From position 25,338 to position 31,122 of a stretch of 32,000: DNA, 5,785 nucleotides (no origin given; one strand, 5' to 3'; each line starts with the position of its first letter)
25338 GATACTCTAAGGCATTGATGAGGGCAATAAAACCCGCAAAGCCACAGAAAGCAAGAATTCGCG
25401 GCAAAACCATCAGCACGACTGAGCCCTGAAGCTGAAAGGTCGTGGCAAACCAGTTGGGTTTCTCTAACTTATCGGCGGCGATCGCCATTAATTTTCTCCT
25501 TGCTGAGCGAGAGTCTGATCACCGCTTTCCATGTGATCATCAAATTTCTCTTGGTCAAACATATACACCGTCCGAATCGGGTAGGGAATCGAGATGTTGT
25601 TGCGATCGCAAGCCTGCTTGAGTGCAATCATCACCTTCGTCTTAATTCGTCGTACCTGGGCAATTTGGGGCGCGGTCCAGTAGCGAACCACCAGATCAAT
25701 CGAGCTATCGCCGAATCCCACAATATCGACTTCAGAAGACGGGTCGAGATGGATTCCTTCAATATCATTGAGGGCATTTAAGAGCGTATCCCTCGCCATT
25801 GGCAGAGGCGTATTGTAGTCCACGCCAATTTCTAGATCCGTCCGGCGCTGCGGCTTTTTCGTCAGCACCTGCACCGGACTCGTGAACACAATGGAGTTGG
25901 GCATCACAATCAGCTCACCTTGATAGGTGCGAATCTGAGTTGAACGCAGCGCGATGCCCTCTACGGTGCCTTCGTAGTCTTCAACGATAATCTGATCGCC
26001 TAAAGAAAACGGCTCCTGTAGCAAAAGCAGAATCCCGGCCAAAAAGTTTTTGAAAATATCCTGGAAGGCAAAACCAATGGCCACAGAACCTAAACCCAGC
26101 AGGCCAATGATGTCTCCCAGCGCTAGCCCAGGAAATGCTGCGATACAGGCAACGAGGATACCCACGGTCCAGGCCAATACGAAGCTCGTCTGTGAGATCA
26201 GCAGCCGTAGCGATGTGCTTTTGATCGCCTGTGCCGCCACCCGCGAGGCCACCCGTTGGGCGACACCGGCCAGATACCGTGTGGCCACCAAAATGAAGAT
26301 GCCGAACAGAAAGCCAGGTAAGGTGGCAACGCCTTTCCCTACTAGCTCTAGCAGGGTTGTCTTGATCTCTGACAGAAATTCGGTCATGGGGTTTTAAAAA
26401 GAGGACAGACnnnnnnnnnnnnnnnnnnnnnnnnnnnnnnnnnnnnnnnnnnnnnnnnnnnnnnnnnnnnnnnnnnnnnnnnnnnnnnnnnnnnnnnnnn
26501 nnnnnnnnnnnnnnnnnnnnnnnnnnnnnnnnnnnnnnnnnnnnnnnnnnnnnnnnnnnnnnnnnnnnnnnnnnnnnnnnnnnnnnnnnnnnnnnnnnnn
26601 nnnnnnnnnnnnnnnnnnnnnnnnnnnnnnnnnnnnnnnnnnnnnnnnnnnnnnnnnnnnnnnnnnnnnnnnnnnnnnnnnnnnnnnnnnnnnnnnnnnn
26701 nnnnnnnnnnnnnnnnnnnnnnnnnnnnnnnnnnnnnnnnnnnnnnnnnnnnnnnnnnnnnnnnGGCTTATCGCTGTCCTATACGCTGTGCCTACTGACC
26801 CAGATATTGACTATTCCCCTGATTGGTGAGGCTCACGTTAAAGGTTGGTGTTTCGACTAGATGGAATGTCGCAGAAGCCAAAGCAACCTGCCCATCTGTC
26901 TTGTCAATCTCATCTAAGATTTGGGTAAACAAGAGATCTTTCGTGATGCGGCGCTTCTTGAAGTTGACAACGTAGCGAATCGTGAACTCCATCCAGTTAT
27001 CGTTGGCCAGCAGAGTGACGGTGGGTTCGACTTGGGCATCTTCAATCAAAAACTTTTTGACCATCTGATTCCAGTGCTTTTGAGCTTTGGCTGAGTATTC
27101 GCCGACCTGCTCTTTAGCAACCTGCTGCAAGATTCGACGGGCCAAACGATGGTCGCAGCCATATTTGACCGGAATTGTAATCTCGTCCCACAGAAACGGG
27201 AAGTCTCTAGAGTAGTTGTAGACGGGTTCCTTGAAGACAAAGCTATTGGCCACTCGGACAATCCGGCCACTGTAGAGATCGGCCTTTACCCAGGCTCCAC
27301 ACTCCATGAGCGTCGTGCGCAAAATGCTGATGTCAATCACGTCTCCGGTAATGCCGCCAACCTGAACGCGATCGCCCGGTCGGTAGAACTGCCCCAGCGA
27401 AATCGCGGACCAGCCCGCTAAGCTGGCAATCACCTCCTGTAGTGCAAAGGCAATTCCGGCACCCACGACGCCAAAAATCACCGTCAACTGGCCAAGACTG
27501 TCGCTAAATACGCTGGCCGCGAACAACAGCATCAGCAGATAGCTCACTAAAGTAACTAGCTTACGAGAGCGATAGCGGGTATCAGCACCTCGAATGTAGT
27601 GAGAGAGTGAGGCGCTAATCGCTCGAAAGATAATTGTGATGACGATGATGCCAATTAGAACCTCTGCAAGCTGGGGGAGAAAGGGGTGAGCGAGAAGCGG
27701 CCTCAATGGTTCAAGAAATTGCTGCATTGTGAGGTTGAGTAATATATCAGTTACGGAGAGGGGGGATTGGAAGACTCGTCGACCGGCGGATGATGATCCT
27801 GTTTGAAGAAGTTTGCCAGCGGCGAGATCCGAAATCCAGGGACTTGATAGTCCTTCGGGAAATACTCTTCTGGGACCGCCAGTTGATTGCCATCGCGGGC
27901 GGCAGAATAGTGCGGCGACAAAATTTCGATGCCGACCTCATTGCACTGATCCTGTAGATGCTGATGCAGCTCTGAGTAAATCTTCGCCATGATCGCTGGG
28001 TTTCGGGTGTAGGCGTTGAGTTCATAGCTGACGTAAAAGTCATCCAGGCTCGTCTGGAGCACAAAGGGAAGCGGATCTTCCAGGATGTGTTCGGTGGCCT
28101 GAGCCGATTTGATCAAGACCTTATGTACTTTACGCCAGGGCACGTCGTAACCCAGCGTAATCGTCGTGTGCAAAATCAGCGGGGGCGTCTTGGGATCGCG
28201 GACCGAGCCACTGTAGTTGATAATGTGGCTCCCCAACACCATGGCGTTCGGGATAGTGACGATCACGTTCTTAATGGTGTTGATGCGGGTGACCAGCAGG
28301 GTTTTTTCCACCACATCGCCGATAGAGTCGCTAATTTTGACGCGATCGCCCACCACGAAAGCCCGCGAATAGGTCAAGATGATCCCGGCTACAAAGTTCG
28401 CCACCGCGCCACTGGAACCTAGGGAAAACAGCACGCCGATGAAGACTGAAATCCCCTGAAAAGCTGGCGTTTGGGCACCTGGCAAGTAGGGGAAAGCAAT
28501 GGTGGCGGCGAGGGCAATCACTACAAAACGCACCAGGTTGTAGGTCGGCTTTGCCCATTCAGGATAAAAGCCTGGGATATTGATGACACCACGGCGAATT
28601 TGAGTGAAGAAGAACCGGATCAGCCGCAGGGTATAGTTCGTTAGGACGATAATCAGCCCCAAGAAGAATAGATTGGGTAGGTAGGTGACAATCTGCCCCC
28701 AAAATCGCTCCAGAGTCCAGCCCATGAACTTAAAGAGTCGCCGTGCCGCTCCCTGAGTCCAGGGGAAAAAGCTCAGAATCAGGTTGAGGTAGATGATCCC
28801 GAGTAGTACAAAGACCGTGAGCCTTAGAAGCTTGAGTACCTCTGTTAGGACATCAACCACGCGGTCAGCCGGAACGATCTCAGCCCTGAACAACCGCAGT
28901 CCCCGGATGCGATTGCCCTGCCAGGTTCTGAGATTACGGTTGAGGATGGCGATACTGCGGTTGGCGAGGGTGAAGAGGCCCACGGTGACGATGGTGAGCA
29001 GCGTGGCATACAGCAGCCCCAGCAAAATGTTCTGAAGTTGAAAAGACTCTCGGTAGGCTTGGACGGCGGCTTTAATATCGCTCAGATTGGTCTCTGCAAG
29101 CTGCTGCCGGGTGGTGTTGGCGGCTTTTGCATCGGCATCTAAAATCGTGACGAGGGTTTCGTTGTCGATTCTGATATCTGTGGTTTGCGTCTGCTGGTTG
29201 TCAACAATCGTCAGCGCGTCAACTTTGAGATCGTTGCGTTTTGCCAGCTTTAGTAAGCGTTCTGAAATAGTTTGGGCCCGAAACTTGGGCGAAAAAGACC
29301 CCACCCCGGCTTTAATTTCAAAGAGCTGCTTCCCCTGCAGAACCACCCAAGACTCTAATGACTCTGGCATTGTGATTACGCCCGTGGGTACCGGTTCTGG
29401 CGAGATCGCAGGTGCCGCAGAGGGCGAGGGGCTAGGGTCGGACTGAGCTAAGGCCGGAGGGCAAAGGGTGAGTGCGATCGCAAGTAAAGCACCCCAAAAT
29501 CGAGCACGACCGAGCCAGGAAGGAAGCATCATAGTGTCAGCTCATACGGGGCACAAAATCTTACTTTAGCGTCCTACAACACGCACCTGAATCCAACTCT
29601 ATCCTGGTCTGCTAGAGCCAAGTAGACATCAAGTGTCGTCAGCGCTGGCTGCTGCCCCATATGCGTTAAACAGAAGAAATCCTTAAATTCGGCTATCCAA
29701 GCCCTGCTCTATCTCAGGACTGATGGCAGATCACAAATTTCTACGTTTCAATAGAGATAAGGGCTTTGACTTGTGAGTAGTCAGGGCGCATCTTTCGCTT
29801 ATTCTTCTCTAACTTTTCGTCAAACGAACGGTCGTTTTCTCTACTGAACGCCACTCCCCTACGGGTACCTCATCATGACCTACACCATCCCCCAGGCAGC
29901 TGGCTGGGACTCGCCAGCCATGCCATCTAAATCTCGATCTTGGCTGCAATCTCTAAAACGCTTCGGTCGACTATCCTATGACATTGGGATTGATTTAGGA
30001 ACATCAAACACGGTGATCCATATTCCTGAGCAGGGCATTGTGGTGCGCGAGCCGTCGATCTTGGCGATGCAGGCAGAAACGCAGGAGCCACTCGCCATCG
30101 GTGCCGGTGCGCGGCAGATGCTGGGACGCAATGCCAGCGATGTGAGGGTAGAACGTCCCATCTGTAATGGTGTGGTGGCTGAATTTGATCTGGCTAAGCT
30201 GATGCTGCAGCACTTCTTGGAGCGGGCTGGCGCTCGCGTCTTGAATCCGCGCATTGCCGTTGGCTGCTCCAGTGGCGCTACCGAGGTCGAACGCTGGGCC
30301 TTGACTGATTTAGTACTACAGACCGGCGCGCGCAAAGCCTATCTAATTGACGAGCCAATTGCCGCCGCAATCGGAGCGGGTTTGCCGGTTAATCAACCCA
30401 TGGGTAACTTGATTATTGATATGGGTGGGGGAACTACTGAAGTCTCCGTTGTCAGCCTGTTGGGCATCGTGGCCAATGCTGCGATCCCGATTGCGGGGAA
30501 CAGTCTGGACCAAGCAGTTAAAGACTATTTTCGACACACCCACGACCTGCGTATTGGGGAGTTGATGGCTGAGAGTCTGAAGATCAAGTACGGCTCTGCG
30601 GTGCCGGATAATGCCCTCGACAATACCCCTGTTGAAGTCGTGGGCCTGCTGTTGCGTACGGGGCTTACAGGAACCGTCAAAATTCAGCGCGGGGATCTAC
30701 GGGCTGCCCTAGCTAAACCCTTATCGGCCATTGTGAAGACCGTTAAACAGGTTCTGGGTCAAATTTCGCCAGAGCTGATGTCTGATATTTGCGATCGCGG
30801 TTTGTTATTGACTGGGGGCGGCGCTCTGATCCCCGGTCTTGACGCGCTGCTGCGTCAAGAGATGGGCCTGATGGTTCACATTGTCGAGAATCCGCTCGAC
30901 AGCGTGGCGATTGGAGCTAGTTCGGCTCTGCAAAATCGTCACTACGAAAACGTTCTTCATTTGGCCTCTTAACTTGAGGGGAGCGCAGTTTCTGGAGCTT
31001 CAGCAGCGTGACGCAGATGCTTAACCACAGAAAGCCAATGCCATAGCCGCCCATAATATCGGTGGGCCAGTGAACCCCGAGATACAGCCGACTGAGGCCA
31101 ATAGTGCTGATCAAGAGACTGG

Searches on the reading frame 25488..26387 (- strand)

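Call 49: search_protein_families(library=pfam, proteins=[window:25488-26387:-], max_evalue=0.001)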
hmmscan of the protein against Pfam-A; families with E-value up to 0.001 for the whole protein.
window:25488-26387:- (299 aa): 2 families
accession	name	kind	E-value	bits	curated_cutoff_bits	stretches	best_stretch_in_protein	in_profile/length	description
PF00924.24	MS_channel_2nd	-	1.5e-19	70.3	20.2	1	110-173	1-64/68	Mechanosensitive ion channel, beta-domain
PF21082.3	MS_channel_3rd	-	6.2e-12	46.2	21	1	185-267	3-88/88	Mechanosensitive ion channel MscS, C-terminal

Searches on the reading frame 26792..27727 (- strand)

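Call 49: search_protein_families(library=pfam, proteins=[window:26792-27727:-], max_evalue=0.001)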
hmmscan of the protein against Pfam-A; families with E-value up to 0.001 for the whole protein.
window:26792-27727:- (311 aa): 1 family
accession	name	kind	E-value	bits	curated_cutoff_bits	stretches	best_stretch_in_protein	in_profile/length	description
PF00924.24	MS_channel_2nd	-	1.2e-09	38.6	20.2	1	99-174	2-68/68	Mechanosensitive ion channel, beta-domain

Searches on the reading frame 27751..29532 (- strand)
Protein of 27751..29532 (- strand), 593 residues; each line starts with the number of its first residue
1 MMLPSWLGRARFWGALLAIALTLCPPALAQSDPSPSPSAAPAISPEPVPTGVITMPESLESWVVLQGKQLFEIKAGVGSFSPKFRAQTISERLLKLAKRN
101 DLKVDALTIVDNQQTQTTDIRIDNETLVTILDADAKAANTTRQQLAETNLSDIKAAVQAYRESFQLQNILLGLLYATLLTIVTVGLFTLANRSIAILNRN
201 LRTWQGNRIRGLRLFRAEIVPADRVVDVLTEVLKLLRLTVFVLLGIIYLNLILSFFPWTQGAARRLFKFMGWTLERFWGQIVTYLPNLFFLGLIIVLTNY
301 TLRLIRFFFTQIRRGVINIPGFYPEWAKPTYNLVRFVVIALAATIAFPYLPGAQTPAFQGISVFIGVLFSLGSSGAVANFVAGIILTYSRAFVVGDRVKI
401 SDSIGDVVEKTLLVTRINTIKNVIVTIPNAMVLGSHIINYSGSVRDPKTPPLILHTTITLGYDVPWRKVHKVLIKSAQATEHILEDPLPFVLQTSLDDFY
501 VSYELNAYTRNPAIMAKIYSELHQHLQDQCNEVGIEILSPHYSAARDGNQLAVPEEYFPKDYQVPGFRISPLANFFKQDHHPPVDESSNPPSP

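Call 49: search_protein_families(library=pfam, proteins=[window:27751-29532:-], max_evalue=0.001)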
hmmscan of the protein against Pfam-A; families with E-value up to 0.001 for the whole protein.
window:27751-29532:- (593 aa): 2 families
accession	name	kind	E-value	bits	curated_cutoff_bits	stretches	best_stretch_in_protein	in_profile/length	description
PF00924.24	MS_channel_2nd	-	1.1e-17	64.3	20.2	1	377-441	3-67/68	Mechanosensitive ion channel, beta-domain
PF21082.3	MS_channel_3rd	-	1.4e-13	51.5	21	1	456-537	3-88/88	Mechanosensitive ion channel MscS, C-terminal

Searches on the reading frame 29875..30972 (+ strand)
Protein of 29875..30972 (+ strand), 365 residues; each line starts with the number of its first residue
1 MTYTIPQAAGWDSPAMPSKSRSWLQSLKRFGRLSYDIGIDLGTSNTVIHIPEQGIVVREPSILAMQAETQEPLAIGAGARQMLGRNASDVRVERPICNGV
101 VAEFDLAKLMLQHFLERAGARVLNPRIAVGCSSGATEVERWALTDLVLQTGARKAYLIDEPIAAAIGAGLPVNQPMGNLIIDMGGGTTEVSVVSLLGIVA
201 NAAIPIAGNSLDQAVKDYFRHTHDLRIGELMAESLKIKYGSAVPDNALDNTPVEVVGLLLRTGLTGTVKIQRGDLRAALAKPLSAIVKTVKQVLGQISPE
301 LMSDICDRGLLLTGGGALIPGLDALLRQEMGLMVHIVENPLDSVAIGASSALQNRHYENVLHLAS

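Call 49: search_protein_families(library=pfam, proteins=[window:29875-30972:+], max_evalue=0.001)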
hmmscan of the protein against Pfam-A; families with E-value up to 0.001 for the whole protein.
window:29875-30972:+ (365 aa): 4 families
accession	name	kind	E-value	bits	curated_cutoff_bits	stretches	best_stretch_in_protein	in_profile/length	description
PF06723.19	MreB_Mbl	-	2e-107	359.3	27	1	35-355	2-322/327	MreB/Mbl protein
PF14450.12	FtsA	-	1.1e-13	52.1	31.8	1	180-339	2-112/127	Cell division protein FtsA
PF00012.26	HSP70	-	1.1e-09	37.5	20.6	1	136-349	145-369/599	Hsp70 protein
PF00022.25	Actin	-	1.6e-06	27.4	27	1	60-221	31-189/410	Actin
